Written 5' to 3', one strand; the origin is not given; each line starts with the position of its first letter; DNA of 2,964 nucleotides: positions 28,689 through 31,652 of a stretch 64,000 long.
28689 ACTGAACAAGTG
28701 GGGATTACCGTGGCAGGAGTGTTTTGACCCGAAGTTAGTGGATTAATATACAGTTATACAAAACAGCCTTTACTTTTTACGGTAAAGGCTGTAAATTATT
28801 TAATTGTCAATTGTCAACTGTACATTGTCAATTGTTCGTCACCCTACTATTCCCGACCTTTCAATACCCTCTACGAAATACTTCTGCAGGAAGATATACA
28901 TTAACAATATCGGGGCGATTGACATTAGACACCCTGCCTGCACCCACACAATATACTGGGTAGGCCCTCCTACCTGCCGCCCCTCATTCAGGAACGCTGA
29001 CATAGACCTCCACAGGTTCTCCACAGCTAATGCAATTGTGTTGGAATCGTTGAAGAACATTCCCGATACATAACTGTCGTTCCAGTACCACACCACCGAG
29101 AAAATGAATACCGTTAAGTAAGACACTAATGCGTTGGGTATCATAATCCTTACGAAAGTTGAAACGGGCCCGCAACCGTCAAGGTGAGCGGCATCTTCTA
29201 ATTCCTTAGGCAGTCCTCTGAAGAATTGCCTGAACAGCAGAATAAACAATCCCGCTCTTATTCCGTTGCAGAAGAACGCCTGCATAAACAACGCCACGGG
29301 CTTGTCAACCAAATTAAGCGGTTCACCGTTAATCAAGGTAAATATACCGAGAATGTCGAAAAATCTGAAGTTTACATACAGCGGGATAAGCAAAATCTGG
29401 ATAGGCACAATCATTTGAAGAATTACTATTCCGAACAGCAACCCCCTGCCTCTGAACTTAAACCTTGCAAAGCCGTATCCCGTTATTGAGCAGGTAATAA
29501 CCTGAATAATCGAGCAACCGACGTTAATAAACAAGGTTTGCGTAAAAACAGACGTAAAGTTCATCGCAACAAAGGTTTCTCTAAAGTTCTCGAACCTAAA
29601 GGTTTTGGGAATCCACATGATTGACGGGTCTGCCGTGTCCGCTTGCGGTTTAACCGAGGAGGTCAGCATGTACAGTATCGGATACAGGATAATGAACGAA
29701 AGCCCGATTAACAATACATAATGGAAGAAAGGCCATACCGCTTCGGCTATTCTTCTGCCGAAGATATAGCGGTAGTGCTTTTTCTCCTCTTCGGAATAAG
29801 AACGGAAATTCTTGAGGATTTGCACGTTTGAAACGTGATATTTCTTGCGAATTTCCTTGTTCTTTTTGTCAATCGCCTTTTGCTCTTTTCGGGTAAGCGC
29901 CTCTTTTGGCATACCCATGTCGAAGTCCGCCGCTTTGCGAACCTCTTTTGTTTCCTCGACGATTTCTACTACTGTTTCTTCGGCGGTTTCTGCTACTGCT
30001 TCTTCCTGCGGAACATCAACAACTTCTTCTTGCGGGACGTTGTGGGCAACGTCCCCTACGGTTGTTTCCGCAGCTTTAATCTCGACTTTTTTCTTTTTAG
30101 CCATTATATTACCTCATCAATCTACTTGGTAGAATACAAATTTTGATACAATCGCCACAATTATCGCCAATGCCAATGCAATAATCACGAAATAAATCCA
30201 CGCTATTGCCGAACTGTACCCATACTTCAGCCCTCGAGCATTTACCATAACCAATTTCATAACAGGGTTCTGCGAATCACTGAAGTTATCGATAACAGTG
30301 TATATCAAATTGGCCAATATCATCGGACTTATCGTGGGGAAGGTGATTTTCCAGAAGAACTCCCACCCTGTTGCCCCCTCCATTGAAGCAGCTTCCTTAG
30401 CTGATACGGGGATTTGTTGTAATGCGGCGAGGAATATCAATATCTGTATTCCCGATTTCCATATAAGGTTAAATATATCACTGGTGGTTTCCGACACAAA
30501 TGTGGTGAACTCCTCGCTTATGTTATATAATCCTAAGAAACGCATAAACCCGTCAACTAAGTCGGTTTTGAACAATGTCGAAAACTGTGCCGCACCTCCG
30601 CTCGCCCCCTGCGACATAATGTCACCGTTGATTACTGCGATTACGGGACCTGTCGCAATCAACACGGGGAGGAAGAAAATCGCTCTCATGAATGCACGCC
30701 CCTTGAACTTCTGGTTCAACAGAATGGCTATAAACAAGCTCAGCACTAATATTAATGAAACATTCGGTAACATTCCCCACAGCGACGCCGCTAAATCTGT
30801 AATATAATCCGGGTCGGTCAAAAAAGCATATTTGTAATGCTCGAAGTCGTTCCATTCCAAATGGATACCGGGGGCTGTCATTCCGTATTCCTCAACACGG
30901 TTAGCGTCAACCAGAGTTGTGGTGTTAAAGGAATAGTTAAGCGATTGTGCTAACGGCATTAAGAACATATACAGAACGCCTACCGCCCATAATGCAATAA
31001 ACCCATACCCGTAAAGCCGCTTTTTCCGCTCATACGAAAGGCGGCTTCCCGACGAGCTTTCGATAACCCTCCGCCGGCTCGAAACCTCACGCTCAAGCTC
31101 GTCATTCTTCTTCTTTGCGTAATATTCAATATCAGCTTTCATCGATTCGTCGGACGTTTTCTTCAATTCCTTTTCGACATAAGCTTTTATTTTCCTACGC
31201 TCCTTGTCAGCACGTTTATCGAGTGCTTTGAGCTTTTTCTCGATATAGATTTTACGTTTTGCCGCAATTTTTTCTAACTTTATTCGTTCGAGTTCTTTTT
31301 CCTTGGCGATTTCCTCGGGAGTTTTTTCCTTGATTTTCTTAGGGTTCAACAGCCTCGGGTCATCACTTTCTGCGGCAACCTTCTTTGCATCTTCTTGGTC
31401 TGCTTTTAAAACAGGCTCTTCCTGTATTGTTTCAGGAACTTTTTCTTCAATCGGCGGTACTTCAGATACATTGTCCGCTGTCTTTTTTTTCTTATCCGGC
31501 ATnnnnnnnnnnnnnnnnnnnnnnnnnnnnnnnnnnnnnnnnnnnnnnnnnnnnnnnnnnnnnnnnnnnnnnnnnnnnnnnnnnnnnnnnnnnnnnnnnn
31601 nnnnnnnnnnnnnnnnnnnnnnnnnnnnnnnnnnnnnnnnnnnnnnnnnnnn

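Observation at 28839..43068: Atypical ~14 kb ABC supercluster with LolD/MacB-type ATPases and MalFG-type permeases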

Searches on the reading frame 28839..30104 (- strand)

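Call 4: search_protein_families(library=pfam, proteins=[window:28839-30104:-], max_evalue=0.01)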
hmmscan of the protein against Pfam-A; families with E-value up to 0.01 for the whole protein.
window:28839-30104:- (421 aa): 1 family
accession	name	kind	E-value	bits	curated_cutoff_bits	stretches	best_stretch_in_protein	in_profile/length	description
PF00528.27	BPD_transp_1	-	4.1e-14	53.2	26.4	1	208-413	4-181/184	Binding-protein-dependent transport system inner membrane component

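Call 5: search_protein_families(library=ncbifam, proteins=[window:28839-30104:-], max_evalue=0.01)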
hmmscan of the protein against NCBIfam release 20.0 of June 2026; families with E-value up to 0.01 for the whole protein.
window:28839-30104:- (421 aa): 7 families
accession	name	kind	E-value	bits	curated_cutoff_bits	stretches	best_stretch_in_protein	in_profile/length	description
NF040932.1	ABC_arch_GlcU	equivalog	9e-18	64.9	340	1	127-415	4-265/272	glucose ABC transporter permease GlcU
NF008231.0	PRK10998.1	equivalog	5.4e-17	62.3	261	1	189-419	87-294/296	maltose ABC transporter permease MalG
NF008210.0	PRK10973.1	equivalog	1.1e-15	58.1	297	1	126-414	11-276/281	sn-glycerol-3-phosphate ABC transporter permease UgpE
TIGR01581.1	Mo_ABC_porter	hypoth_equivalog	7.9e-08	32.1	210.3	1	196-332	31-163/225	ABC transporter permease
NF040839.1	tungstate_WtpB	equivalog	8.3e-06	25.6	340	1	171-334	30-187/251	tungstate ABC transporter permease WtpB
NF007047.0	PRK09500.1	equivalog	0.00021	21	326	1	137-258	15-132/257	spermidine/putrescine ABC transporter permease PotC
NF040931.1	ABC_arch_GlcT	equivalog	0.00049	19.8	360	1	136-336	9-211/278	glucose ABC transporter permease GlcT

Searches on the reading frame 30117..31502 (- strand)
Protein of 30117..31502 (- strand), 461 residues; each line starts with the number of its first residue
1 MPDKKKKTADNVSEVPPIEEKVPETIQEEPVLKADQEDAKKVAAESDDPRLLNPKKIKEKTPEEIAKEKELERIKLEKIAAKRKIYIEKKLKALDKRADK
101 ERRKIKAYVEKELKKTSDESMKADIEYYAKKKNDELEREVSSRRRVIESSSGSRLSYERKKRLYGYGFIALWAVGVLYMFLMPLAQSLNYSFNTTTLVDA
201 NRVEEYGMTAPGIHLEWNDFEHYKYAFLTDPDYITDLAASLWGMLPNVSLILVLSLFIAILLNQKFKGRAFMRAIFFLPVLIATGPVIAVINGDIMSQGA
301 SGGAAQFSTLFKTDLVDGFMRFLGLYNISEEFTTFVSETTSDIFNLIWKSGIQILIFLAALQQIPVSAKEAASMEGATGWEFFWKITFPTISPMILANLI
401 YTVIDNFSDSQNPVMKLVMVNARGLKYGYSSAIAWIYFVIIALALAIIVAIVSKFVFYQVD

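Call 4: search_protein_families(library=pfam, proteins=[window:30117-31502:-], max_evalue=0.01)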
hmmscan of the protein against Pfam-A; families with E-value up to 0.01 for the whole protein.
window:30117-31502:- (461 aa): 2 families
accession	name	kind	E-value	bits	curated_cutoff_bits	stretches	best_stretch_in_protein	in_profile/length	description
PF00528.27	BPD_transp_1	-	3e-09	37.3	26.4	1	354-459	69-176/184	Binding-protein-dependent transport system inner membrane component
PF20990.2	DUF2207_C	-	0.0078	16.4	33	1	73-265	43-187/247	Predicted membrane protein (DUF2207) C-terminal domain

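Call 5: search_protein_families(library=ncbifam, proteins=[window:30117-31502:-], max_evalue=0.01)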
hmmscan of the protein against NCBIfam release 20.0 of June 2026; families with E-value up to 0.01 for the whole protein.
window:30117-31502:- (461 aa): 11 families
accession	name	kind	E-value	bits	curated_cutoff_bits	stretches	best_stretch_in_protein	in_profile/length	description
TIGR00969.1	3a0106s02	subfamily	1e-08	35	240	1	361-403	166-208/272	sulfate ABC transporter permease subunit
NF007852.0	PRK10561.1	equivalog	7.9e-08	32.5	335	1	174-408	23-232/295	sn-glycerol-3-phosphate ABC transporter permease UgpA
NF040932.1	ABC_arch_GlcU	equivalog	1.3e-05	25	340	1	352-457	150-253/272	glucose ABC transporter permease GlcU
TIGR02140.1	permease_CysW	equivalog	0.0002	21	329.1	0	361-400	152-191/261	sulfate ABC transporter permease subunit CysW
TIGR02141.1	modB_ABC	equivalog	0.0016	18.1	182.6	0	359-400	101-142/208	molybdate ABC transporter permease subunit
TIGR03226.1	PhnU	equivalog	0.0016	18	283.45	1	357-439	198-280/311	2-aminoethylphosphonate ABC transporter permease subunit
NF008232.0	PRK10999.1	equivalog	0.0017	17.1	392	1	354-407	391-444/520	maltose ABC transporter permease MalF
NF008620.0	PRK11602.1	equivalog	0.0018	17.6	442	0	368-403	176-211/291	sulfate/thiosulfate ABC transporter permease CysW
TIGR02139.1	permease_CysT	equivalog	0.002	17.8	246.1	0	361-399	155-193/265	sulfate ABC transporter permease subunit CysT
NF011624.0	PRK15050.1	equivalog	0.0025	17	247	1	358-401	181-224/297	2-aminoethylphosphonate ABC transporter permease subunit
NF008231.0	PRK10998.1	equivalog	0.0084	15.7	261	1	326-439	144-264/296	maltose ABC transporter permease MalG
